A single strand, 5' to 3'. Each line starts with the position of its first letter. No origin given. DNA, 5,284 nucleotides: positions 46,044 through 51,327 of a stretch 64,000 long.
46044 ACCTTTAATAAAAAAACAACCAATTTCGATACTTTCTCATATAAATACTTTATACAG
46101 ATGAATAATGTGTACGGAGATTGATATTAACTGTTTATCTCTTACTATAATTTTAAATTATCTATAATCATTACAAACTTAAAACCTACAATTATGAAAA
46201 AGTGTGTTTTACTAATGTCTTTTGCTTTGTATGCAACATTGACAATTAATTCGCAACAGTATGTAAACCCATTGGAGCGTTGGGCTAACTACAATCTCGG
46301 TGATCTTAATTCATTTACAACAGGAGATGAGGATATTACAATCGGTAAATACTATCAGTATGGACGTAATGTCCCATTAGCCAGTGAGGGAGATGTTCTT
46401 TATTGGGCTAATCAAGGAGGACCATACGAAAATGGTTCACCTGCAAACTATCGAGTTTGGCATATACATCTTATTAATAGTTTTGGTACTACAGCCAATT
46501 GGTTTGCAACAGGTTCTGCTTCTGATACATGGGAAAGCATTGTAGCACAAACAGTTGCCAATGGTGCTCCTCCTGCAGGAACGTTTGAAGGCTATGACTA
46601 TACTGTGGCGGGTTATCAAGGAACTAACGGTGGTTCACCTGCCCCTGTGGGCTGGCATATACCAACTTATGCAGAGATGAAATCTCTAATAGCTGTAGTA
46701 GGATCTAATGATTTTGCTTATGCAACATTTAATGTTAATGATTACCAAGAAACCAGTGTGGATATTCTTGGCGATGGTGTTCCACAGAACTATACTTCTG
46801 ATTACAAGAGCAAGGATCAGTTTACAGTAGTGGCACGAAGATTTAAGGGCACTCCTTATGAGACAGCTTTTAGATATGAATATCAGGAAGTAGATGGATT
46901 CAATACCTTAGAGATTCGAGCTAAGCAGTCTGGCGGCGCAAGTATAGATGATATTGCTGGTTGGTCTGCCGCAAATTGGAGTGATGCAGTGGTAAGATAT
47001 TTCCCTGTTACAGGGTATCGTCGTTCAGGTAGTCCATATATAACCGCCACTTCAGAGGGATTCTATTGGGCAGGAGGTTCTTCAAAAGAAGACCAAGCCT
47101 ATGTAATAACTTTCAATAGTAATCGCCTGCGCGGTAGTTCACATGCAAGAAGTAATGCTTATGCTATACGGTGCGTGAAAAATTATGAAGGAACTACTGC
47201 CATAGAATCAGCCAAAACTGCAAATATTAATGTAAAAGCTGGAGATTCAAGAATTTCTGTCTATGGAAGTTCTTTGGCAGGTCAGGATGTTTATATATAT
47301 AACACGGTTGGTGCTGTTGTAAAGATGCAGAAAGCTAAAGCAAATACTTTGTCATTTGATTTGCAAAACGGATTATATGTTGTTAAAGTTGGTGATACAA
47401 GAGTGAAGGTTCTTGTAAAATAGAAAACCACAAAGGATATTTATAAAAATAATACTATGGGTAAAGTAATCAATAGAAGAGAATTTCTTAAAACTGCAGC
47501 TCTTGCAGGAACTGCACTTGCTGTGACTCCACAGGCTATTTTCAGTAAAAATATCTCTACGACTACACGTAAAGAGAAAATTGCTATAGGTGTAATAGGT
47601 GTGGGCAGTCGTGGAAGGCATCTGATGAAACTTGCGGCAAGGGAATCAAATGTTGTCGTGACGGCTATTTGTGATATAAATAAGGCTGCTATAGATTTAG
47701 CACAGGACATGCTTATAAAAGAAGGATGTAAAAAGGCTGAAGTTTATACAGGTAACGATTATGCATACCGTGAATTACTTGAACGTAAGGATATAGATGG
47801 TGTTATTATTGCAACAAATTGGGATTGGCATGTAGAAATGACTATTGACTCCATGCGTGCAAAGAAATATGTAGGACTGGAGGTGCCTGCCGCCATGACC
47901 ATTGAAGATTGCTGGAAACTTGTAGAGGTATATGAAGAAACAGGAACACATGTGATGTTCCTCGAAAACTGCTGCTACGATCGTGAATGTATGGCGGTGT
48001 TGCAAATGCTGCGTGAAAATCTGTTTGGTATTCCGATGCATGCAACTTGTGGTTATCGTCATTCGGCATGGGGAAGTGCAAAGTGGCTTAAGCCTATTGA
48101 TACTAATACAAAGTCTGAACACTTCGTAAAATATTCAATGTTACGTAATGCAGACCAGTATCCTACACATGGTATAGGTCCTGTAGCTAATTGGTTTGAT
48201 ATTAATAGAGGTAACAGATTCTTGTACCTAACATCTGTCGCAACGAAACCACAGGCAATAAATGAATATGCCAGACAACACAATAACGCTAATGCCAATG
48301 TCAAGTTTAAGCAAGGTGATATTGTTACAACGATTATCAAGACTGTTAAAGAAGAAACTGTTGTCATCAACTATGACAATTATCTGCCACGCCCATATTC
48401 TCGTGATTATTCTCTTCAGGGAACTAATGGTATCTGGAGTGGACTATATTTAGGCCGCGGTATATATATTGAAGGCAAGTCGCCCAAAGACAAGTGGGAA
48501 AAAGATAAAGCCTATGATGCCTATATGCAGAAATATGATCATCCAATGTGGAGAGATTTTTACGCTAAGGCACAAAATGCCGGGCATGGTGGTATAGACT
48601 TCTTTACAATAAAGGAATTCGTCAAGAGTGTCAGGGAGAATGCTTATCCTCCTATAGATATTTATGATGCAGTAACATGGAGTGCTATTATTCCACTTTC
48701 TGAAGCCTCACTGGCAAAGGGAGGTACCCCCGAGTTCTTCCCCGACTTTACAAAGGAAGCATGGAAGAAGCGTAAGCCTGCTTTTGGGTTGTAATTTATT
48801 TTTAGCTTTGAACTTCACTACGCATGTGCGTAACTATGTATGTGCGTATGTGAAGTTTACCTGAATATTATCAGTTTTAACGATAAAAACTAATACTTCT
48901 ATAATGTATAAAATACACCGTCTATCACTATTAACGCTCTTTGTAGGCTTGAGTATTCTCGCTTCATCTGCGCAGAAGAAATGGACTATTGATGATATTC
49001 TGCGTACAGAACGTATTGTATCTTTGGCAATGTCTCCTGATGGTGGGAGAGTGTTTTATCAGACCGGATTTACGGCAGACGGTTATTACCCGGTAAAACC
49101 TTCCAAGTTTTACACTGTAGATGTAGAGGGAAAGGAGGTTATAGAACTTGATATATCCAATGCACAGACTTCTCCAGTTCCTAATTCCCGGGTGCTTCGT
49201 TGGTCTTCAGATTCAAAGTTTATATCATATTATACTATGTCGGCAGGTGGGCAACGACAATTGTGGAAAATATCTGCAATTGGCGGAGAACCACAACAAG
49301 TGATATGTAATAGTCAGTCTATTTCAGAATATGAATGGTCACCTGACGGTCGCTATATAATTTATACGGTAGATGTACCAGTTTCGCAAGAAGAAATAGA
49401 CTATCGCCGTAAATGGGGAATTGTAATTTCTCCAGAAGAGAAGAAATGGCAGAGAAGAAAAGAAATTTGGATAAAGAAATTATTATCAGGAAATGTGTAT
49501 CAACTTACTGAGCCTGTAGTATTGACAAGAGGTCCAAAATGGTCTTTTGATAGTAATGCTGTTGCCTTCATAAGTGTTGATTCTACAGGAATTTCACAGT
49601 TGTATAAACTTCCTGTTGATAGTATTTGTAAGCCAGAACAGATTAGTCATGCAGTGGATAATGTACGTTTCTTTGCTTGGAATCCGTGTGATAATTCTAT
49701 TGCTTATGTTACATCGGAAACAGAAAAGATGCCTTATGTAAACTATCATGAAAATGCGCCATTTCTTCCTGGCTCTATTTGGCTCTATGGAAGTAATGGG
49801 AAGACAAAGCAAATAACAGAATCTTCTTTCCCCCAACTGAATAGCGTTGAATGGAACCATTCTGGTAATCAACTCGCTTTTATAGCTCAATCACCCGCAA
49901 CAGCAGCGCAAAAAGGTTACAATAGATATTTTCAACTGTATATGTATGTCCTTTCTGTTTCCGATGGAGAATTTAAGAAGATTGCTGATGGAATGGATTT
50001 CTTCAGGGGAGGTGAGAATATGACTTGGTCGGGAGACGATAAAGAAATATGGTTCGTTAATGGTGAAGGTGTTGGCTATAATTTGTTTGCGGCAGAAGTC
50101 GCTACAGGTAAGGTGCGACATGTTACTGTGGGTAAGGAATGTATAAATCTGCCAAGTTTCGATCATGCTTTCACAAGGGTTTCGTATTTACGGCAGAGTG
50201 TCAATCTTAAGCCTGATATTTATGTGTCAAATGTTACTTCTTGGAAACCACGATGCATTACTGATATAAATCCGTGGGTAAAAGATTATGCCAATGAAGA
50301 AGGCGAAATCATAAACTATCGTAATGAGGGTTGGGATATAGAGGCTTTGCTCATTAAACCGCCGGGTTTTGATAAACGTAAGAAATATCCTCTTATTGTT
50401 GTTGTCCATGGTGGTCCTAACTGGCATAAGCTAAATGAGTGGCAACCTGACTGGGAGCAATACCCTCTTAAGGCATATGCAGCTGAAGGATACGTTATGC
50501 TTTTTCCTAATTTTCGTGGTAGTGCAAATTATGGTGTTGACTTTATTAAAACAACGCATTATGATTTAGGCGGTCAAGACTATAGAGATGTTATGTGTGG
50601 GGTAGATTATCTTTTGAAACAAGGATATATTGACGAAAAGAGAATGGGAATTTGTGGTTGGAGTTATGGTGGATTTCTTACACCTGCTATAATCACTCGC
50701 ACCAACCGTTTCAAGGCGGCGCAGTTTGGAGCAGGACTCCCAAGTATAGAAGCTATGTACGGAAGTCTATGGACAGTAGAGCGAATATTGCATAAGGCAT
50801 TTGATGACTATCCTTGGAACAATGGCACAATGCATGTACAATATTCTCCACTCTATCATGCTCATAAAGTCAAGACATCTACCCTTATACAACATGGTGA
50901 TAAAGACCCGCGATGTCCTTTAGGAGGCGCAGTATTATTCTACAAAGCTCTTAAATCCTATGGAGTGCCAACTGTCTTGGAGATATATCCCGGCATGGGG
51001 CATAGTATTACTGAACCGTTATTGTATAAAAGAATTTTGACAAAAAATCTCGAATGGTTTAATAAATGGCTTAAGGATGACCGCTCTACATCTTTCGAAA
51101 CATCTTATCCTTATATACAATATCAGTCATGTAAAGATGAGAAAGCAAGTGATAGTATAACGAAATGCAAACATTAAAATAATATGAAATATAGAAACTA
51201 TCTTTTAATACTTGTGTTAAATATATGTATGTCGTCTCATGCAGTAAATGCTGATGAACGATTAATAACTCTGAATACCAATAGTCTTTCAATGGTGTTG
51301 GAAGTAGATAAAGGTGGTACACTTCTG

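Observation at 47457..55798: PUL carrying its own Tat translocase and a signal-bearing/signal-less GH109 pair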

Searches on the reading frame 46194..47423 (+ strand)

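Call 5: search_protein_families(library=pfam, proteins=[window:46194-47423:+], max_evalue=0.01)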
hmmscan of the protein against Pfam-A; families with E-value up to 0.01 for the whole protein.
window:46194-47423:+ (409 aa): 3 families
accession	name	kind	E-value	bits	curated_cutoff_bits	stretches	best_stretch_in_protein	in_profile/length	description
PF19910.5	DUF6383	-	2.1e-05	25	23.7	1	335-408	2-74/74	Domain of unknown function (DUF6383)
PF09603.15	Fib_succ_major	-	5.3e-05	24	33.9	1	133-329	51-187/187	Fibrobacter succinogenes major domain (Fib_succ_major)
PF07603.17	Lcl_C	-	0.00019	22.1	34.9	0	283-329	71-117/117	Lcl C-terminal domain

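Call 6: search_protein_families(library=ncbifam, proteins=[window:46194-47423:+], max_evalue=0.01)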
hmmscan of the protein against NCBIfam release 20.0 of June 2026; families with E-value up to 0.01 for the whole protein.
window:46194-47423:+ (409 aa): 2 families
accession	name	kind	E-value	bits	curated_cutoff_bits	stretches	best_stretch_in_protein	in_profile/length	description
TIGR02145.1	Fib_succ_major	domain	9.9e-09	36.1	41.65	1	247-330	90-176/176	FISUMP domain-containing protein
TIGR04183.1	Por_Secre_tail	domain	0.00012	22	23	1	354-402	11-61/72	T9SS type A sorting domain-containing protein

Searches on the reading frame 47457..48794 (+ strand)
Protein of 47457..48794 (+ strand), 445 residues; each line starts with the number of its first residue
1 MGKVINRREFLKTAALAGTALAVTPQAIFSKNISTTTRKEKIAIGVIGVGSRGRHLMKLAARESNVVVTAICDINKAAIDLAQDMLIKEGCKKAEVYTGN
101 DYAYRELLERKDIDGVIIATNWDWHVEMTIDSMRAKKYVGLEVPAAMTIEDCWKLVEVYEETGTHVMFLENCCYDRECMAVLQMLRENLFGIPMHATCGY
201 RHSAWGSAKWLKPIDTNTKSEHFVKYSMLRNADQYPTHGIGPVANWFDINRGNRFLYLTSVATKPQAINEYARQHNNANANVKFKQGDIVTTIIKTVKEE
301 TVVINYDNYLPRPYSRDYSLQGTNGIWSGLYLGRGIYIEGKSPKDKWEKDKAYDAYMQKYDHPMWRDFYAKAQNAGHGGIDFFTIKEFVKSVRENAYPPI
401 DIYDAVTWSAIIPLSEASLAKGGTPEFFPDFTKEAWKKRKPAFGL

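Call 5: search_protein_families(library=pfam, proteins=[window:47457-48794:+], max_evalue=0.01)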
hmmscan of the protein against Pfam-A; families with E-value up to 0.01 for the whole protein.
window:47457-48794:+ (445 aa): 4 families
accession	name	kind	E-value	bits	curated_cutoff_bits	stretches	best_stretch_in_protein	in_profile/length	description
PF21252.2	Glyco_hydro_109_C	-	4.1e-52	176.6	27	1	179-349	1-186/187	Glycosyl hydrolase 109, C-terminal domain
PF01408.29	GFO_IDH_MocA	-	9.1e-14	52.6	24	1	43-167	2-117/120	Oxidoreductase family, NAD-binding Rossmann fold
PF10518.14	TAT_signal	-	0.0006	20.1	22.7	1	5-23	2-20/21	TAT (twin-arginine translocation) pathway signal sequence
PF13649.12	Methyltransf_25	-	0.0082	17.3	27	0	52-121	8-73/97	Methyltransferase domain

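Call 6: search_protein_families(library=ncbifam, proteins=[window:47457-48794:+], max_evalue=0.01)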
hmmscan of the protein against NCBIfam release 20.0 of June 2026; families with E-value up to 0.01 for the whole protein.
window:47457-48794:+ (445 aa): 10 families
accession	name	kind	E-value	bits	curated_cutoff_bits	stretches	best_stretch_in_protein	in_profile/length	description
NF058561.1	BT_2158_fam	equivalog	8.8e-15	54.2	750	1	6-162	1-146/487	glycoside 3-dehydrogenase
NF052679.1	InsChiInosDhIolG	equivalog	2.2e-14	53.3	540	1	42-204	3-159/343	bifunctional inositol 2-dehydrogenase/D-chiro-inositol 1-dehydrogenase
TIGR04380.1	myo_inos_iolG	equivalog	1e-13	50.9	355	1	42-194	2-146/330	inositol 2-dehydrogenase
NF040723.1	UDP-GlcNAcDh_Arch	equivalog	1.1e-10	41.6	450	1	43-168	2-116/302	UDP-N-acetylglucosamine 3-dehydrogenase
NF058563.1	BT_2159_fam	equivalog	5.4e-08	32.2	650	1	42-177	1-130/350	disaccharide 3-dehydrogenase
NF052479.1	LevoglcsnDh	equivalog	2.8e-07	29.6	650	1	40-168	2-129/386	levoglucosan dehydrogenase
NF008607.0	PRK11579.1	subfamily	3.4e-05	23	330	1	68-191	24-143/346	oxidoreductase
TIGR01409.1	TAT_signal_seq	domain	0.00017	21.8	16.7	1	5-24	1-20/29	twin-arginine translocation signal domain-containing protein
NF007574.0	PRK10206.1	equivalog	0.0023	17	352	1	105-178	58-131/345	oxidoreductase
NF011529.0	PRK14968.1-3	equivalog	0.0044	16.5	162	0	38-100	33-90/198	putative methyltransferase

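Call 27: find_related_loci(query=window:47457-48794:+, collection=genome_contigs, flank=10000)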
Query window:47457-48794:+ (445 aa) in genome_contigs; peptide patterns used: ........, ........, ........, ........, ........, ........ (x = any residue, [..] = any of these).
362 stretches matched a pattern; 292 encode a relative of the query (tblastn E <= 1e-3); the best 80 are kept; 79 distinct loci.
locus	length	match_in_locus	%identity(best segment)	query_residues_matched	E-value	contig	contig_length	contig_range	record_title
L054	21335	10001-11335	83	1-445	0e+0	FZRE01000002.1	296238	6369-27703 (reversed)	Prevotellaceae bacterium KH2P17 genome assembly, contig: Ga0066882_102, whole genome shotgun sequence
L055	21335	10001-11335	83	1-445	0e+0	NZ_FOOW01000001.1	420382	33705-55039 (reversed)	Prevotella sp. KH2C16, whole genome shotgun sequence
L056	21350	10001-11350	75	1-445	0e+0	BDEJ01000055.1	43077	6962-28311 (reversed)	Porphyromonadaceae bacterium H1 DNA, contig: contig_43_2, strain: H1, whole genome shotgun sequence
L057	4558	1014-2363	60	1-445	0e+0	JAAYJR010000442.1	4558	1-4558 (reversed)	MAG: Bacteroidales bacterium isolate AS10tlH2TH_310 67665_AS10, whole genome shotgun sequence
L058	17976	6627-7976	56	1-445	2e-176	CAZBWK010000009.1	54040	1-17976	MAG TPA_asm: uncultured Prolixibacteraceae bacterium isolate SRP241341_co1_279 genome assembly, contig: NODE_739_length_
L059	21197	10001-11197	41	39-442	1e-98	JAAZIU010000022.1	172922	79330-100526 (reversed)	MAG: Clostridiales bacterium isolate AS21ysBPME_12 145433_AS21, whole genome shotgun sequence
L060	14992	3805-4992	40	38-442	2e-98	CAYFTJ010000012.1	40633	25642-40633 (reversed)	MAG TPA_asm: uncultured Oscillospiraceae bacterium isolate ERP107106_co1_199 genome assembly, contig: NODE_806_length_40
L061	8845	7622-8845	40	33-439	4e-98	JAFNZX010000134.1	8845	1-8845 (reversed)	MAG: Clostridia bacterium isolate RGIG275 Dairy_cattle_Cecum.Co__c1324977, whole genome shotgun sequence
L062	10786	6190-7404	41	35-436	6e-98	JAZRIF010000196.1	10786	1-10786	MAG: Eubacteriales bacterium isolate T1900045476_YK20190170.MAGScoT_cleanbin_000058 SGB_7273_k141_1748306, whole genome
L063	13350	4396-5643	40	24-439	4e-97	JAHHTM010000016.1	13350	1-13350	MAG: Muricomes sp. isolate MAG082 MAG082_16, whole genome shotgun sequence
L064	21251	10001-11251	39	19-436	1e-96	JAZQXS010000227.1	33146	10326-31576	MAG: Eubacteriales bacterium isolate T1900045161_TC20190155.MAGScoT_cleanbin_000056 SGB_5073_k141_583026, whole genome s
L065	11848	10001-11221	39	30-440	6e-96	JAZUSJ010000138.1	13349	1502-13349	MAG: Eubacteriales bacterium isolate T1900044846_TS20190312.MAGScoT_cleanbin_000018 SGB_2977_k141_1976541, whole genome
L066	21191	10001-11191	39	40-439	2e-95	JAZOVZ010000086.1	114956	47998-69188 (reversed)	MAG: Eubacteriales bacterium isolate T1900045525_YK20190219.MAGScoT_cleanbin_000013 SGB_7676_k141_926154, whole genome s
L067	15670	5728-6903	39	40-440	4e-95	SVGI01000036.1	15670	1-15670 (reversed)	MAG: Clostridiales bacterium isolate SIG354 NODE_65888_length_15670_cov_1.578009, whole genome shotgun sequence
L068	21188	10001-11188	39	38-442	6e-95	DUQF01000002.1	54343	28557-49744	MAG TPA_asm: Clostridiales bacterium isolate AS08sgBPME_383 15987_AS08, whole genome shotgun sequence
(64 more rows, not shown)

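Call 53: search_protein_families(library=pfam, proteins=[L054:17284-18774:+], max_evalue=0.001)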
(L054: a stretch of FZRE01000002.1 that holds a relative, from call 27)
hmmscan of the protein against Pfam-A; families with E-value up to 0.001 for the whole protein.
L054:17284-18774:+ (497 aa): 2 families
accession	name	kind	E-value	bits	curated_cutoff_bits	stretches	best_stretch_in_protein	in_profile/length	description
PF07687.19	M20_dimer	-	1.5e-09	38.2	21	1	224-312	10-100/107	Peptidase dimerisation domain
PF01546.33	Peptidase_M20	-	1.9e-09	38.2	24.6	1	115-328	4-113/206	Peptidase family M20/M25/M40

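Call 65: search_solved_structures(query=window:47457-48794:+, show_alignments=1, max_evalue=1e-10)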
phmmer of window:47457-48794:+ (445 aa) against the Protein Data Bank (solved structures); distinct sequences matched with E-value up to 1e-10: 5.
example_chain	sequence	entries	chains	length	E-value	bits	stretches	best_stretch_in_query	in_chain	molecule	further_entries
2ixa_A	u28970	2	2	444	4.5e-93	315.5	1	39-444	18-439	ALPHA-N-ACETYLGALACTOSAMINIDASE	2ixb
6t2b_A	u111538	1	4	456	2e-67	231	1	38-441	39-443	Glycosyl hydrolase family 109 protein 2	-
3ec7_A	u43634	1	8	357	4.9e-13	51.8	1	43-194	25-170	Putative Dehydrogenase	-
3nto_A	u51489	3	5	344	3.2e-12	49.1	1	42-207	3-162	Inositol 2-dehydrogenase/D-chiro-inositol 3-dehydrogenase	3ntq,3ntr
3mz0_A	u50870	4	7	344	2.2e-11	46.3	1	42-207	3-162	Inositol 2-dehydrogenase/D-chiro-inositol 3-dehydrogenase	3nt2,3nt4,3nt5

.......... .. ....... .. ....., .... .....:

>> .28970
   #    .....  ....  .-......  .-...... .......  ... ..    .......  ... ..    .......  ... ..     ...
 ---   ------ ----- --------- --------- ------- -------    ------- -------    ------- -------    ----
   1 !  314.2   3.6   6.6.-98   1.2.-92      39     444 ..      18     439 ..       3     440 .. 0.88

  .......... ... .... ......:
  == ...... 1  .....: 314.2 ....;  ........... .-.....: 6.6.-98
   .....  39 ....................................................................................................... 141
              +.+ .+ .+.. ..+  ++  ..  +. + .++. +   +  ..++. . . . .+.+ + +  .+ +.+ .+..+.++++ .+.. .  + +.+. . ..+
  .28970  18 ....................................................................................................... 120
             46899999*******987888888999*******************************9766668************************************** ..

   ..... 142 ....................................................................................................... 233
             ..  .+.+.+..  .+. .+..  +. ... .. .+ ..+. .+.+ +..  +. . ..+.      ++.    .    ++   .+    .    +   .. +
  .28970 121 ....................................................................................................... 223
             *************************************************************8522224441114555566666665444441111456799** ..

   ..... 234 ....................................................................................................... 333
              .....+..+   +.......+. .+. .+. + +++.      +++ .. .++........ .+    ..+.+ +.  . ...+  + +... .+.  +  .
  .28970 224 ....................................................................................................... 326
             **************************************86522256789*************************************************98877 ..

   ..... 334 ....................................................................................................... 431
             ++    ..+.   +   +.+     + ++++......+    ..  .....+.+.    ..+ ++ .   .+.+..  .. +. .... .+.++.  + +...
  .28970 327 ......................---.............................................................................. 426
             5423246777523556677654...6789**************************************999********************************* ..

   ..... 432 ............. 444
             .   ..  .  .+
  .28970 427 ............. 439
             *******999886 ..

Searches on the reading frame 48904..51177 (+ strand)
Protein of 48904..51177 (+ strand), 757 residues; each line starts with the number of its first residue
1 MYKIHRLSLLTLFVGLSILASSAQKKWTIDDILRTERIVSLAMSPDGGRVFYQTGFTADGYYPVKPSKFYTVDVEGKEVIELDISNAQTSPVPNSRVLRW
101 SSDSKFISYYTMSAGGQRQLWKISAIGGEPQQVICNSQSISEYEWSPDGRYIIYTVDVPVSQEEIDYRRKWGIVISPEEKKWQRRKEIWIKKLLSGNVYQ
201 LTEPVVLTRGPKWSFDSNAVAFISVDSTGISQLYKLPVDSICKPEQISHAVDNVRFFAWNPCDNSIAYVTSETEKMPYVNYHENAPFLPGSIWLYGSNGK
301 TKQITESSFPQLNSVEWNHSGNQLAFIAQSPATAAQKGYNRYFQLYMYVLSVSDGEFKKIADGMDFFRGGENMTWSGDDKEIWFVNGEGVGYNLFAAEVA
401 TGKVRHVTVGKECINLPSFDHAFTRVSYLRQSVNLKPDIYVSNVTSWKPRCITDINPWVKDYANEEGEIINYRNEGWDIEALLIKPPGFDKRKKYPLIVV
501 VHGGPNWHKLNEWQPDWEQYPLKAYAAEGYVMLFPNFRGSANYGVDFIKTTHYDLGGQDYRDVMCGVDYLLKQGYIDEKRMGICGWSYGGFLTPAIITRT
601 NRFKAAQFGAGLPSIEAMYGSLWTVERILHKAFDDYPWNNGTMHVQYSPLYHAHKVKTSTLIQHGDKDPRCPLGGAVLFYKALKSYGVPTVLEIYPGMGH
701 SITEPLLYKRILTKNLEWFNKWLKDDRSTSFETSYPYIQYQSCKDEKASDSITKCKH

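Call 5: search_protein_families(library=pfam, proteins=[window:48904-51177:+], max_evalue=0.01)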
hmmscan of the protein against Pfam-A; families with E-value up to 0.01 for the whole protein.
window:48904-51177:+ (757 aa): 10 families
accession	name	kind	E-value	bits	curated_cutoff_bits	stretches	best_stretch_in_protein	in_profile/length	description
PF00326.27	Peptidase_S9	-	2.6e-44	151.7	22.6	1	521-725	9-212/213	Prolyl oligopeptidase family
PF20434.5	BD-FAE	-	4.7e-10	39.8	26.8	1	491-683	9-215/215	BD-FAE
PF01738.24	DLH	-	4.4e-09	36.7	21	1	524-704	36-190/217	Dienelactone hydrolase family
PF02129.25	Peptidase_S15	-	7.2e-06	26.3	23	1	479-611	5-128/262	X-Pro dipeptidyl-peptidase (S15 family)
PF00930.27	DPPIV_N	-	0.00012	21.3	22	0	105-156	293-347/354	Dipeptidyl peptidase IV (DPP IV) N-terminal region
PF08662.17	eIF2A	-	0.00019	21.8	20.5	0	315-388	11-80/194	Eukaryotic translation initiation factor eIF2A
PF12146.15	Hydrolase_4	-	0.00052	19.8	27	1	652-703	186-235/239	Serine aminopeptidase, S33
PF07859.19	Abhydrolase_3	-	0.00062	20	25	1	561-702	50-208/210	alpha/beta hydrolase fold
PF02230.22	Abhydrolase_2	-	0.00097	19.5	23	0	655-704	154-203/217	Phospholipase/Carboxylesterase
PF12697.13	Abhydrolase_6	-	0.0011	20.2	26.3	1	498-599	1-83/217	Alpha/beta hydrolase family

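Call 6: search_protein_families(library=ncbifam, proteins=[window:48904-51177:+], max_evalue=0.01)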
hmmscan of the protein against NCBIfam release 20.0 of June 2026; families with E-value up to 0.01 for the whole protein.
window:48904-51177:+ (757 aa): 8 families
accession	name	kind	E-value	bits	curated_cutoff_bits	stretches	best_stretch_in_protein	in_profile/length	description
NF053518.1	DipepPtdsDpp5Prph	equivalog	1.4e-68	232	900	3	257-724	200-655/655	dipeptidyl-peptidase Dpp5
NF033523.0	lasso_peptidase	equivalog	1.2e-42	146.5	400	3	371-724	280-638/638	Atxe2 family lasso peptide isopeptidase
TIGR02800.1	propeller_TolB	equivalog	4.4e-12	45.6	343.15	1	69-155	261-340/418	Tol-Pal system beta propeller repeat protein TolB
NF002183.0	PRK01029.1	equivalog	1.9e-08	33.8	405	1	186-260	351-423/429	Tol-Pal system protein TolB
NF050058.1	e_dPHAscl_type1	hypoth_equivalog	2.7e-08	33.6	150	1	483-669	12-190/276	extracellular catalytic domain type 1 short-chain-length polyhydroxyalkanoate depolymerase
NF047920.1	lactonase_UilS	equivalog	0.0016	18.2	400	0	492-591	21-110/285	UilS family quorum-quenching N-acyl-homoserine lactonase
NF042968.1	AcxylEst_AxeA1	equivalog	0.0049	15.3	700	1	575-724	116-265/459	acetylxylan esterase AxeA1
NF007857.0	PRK10566.1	equivalog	0.0095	15.8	201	0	568-705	96-236/249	esterase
